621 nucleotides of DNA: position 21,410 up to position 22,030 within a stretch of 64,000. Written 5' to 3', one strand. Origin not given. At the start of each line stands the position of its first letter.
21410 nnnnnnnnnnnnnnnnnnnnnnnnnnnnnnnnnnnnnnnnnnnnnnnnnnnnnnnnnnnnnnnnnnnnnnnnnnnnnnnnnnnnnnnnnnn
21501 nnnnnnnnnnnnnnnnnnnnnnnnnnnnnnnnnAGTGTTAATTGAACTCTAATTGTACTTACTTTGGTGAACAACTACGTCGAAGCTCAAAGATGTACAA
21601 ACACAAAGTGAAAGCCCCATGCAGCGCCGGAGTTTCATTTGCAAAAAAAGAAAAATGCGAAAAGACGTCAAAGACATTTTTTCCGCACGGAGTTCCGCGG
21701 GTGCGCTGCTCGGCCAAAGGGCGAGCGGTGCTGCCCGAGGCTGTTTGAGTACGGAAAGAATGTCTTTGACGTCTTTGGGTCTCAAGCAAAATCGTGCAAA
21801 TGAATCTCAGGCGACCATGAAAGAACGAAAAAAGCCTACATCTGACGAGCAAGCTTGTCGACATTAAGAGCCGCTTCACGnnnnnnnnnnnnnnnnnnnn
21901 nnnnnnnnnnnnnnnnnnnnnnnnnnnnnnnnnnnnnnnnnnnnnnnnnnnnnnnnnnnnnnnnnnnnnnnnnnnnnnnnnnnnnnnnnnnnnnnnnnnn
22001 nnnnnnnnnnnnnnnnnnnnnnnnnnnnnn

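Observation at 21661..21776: About 115-nt hairpin element with a near-identical apical core and a co-varying 25-bp basal stem (second copy at 57664-57777, opposite orientation)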

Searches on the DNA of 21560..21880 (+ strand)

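Call 21: search_rna_families(source=window, start=21560, end=21880, threshold=evalue, max_evalue=10)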
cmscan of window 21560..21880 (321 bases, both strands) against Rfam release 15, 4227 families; matches with E-value up to 10: 2.
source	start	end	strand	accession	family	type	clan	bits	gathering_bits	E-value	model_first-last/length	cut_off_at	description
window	21662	21775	-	RF03667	MIR1031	Gene; miRNA;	-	13.1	100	1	1-183/183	no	MIR1031 microRNA precursor family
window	21681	21774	+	RF01528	CC3513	Gene; sRNA;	-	12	40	7.2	1-176/176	no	caulobacter sRNA CC3513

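Call 25: build_rna_model(alignment_id=A1, structure=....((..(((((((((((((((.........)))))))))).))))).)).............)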
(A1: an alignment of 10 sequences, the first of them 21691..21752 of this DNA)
Model R1 built from alignment A1 (10 sequences, 64 columns); structure: as given.
model positions 59; base pairs 17; branch points 0; effective number of sequences 2.55; information 0.945 bits per position. Calibrated on 0.2 Mb of random sequence (short: E-values are rough).
structure used (alignment columns):
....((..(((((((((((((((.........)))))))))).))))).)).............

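Call 26: search_with_rna_model(model_id=R1, source=window, filters=off, max_evalue=10)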
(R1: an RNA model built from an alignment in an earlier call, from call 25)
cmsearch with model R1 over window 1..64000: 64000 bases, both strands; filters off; matches with E-value up to 10: 17.
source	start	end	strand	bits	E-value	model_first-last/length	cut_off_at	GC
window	57689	57747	-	67.1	1.5e-20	1-59/59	no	0.64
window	21691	21751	+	63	4e-19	1-59/59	no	0.67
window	57709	57735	+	13.5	0.087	14-38/59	no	0.74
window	34012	34042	-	10.7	0.82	1-59/59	no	0.35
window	44684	44758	-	10.4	1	1-59/59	no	0.37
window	40151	40208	+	9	3.2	1-59/59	no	0.43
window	15458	15491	+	8.9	3.4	1-59/59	no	0.38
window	43602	43681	-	8.8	3.8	1-59/59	no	0.44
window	30463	30484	+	8.7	4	1-59/59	no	0.45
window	27621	27654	-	8.6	4.4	1-59/59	no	0.41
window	20103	20122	-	8.4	5.2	1-59/59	no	0.35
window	13384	13415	+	8.4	5.3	1-59/59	no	0.25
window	56106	56124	+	8.2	6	1-59/59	no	0.26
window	21703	21731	-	8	7.4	14-38/59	no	0.76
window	4112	4146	-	8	7.5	1-59/59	no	0.26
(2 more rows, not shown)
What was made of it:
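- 21691..21751 (+): Copy 1, conserved GC-rich core, sense strand +. AGTTC lead; helix 21695-21712 with 21722-21740; bulged T at 21732; loop 21713-21721; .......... tail. CM R1 scores 63 bits, E 4e-19 (call 26).
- Checked: The covariance model (CM) built on the core scores 67 and 63 bits on the two copies; the next best hit in the window is 13 bits (call 26).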

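Call 27: search_with_rna_model(model_id=R1, sources=[L001, L004, L008, L024, L028, L030, L031], filters=off, max_evalue=1)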
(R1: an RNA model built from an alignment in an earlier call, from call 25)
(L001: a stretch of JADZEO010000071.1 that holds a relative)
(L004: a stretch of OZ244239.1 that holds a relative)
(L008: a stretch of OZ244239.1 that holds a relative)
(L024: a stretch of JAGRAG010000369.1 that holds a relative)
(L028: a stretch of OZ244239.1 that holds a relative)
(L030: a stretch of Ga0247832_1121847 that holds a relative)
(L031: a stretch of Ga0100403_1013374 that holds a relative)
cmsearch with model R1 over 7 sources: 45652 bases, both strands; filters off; matches with E-value up to 1: 35.
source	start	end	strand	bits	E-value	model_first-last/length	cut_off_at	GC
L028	4046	4104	+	86.1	2.2e-27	1-59/59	no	0.59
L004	1615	1673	-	85.2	4.7e-27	1-59/59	no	0.64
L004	2750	2808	+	85.2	4.7e-27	1-59/59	no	0.64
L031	3245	3303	+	85.1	5e-27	1-59/59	no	0.61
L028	1997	2055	+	84.9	5.9e-27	1-59/59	no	0.56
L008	1557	1616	-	84.4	9.3e-27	1-59/59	no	0.62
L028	3236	3294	-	84.3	1e-26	1-59/59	no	0.56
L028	3408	3466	-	84.3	1e-26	1-59/59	no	0.56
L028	3808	3866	-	79.7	4.1e-25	1-59/59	no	0.53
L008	1788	1846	+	73.3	7.2e-23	1-59/59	no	0.54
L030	827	887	-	69.7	1.3e-21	1-59/59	no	0.61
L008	80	138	-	68.4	3.6e-21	1-59/59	no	0.63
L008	247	307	-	65.3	4.5e-20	1-59/59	no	0.62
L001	3172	3234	-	64.9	6.4e-20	1-59/59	no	0.6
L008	418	473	-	39.9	3.4e-11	1-59/59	no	0.55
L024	1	54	-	38.8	8.5e-11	1-59/59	no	0.61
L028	1681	1743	-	29.2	2e-07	1-59/59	no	0.51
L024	6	60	+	27.3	8.8e-07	1-59/59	no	0.64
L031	3238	3296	-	24.3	1e-05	1-59/59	no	0.64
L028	3248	3294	+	24.1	1.2e-05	1-59/59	no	0.6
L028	3420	3466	+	24.1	1.2e-05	1-59/59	no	0.6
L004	1627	1673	+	22.8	3.4e-05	1-59/59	no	0.68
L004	2750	2796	-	22.8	3.4e-05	1-59/59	no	0.68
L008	428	473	+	22.4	4.6e-05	5-48/59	no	0.57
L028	1997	2043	-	22.2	5.4e-05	1-59/59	no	0.62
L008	1569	1616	+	21.2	0.00013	1-59/59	no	0.67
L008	94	130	+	18.3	0.0013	9-44/59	no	0.68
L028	4046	4092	-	18.1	0.0015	1-59/59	no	0.64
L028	3612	3694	-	18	0.0016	1-59/59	no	0.55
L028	3820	3866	+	18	0.0017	1-59/59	no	0.57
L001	3184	3242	+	16.9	0.0038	1-59/59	no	0.61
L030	835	891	+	16.1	0.0073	1-59/59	no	0.6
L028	1702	1733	+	14.2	0.034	13-40/59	no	0.56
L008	269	294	+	14.1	0.038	14-38/59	no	0.73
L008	1788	1834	-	13.7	0.052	1-59/59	no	0.62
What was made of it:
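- CM R1 finds 16 strong and several degenerate copies in 46 kb of those loci, and exactly 2 in the window (calls 26, 27).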

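Call 34: search_with_rna_model(model_id=R1, sources=[L034, L035, L036, L037], filters=off, max_evalue=1)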
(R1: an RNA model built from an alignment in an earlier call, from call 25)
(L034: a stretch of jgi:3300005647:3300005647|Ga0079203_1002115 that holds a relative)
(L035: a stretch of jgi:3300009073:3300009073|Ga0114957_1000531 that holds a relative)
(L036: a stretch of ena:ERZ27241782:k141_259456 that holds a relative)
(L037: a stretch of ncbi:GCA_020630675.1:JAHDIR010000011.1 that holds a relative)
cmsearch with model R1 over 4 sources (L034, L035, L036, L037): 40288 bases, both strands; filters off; matches with E-value up to 1: 3.
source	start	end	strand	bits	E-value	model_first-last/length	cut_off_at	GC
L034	2471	2505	-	10.9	0.46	1-59/59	no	0.2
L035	2471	2505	-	10.9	0.46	1-59/59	no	0.2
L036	2471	2505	-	10.9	0.46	1-59/59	no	0.2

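Call 51: search_with_rna_model(model_id=R1, sources=[window, L001, L004, L008, L024, L028, L030, L031], filters=default, max_evalue=1e-8, make_alignment=true)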
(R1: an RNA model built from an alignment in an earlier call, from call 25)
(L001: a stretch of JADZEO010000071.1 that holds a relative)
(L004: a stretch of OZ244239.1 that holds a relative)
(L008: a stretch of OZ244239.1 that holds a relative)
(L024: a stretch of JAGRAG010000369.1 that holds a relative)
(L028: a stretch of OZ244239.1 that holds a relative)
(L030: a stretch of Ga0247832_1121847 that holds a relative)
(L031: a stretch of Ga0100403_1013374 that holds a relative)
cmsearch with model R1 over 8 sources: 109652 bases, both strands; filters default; matches with E-value up to 1e-8: 18.
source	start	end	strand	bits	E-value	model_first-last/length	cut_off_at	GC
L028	4046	4104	+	86.2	5.3e-27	1-59/59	no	0.59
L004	1615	1673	-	85.2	1.1e-26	1-59/59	no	0.64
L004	2750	2808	+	85.2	1.1e-26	1-59/59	no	0.64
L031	3245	3303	+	85.2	1.2e-26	1-59/59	no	0.61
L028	1997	2055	+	84.9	1.4e-26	1-59/59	no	0.56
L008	1557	1616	-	84.4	2.2e-26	1-59/59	no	0.62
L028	3236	3294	-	84.3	2.4e-26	1-59/59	no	0.56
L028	3408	3466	-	84.3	2.4e-26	1-59/59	no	0.56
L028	3808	3866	-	79.7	9.8e-25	1-59/59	no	0.53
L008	1788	1846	+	73.3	1.7e-22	1-59/59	no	0.54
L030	827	887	-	69.7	3e-21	1-59/59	no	0.61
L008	80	138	-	68.4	8.7e-21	1-59/59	no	0.63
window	57689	57747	-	67.1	2.5e-20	1-59/59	no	0.64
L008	247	307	-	65.3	1.1e-19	1-59/59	no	0.62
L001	3172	3234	-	64.9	1.5e-19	1-59/59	no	0.6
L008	418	473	-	39.9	8.2e-11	1-59/59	no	0.55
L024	1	54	-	39.6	1.1e-10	1-55/59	3'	0.61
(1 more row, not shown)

Alignment A2: 18 matches aligned to the model, 64 columns, each read 5' to 3' on its own strand. Consensus structure (alignment columns), stored with it:
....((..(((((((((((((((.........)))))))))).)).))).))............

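Call 57: search_with_rna_model(model_id=R1, sources=[L038, L039, L040], filters=off, max_evalue=1)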
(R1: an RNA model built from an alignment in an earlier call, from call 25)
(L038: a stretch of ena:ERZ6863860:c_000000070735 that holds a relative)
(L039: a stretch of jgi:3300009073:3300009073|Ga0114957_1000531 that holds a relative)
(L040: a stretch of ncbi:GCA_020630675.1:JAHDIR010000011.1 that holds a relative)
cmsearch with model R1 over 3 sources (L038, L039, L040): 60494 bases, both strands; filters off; matches with E-value up to 1: 0.
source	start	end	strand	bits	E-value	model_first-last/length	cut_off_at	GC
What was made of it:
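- The element is absent at orthologous sites (calls 34, 57). The relative that has the Y1 gene shows no copy of this core in 31 kb (calls 34, 57).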

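Call 66: search_dna_similar(query=window:21655-21782:+, collection=phages, mode=distant, max_evalue=0.01, max_rows=10)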
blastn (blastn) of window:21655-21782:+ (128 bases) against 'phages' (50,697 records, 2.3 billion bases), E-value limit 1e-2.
No match.

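Call 67: search_dna_similar(query=window:21655-21782:+, collection=plasmids, mode=distant, max_evalue=0.01, max_rows=10)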
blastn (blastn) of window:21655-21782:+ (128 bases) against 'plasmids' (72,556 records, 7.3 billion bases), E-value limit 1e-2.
No match.
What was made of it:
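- Tried and rejected: No match (calls 66, 67).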
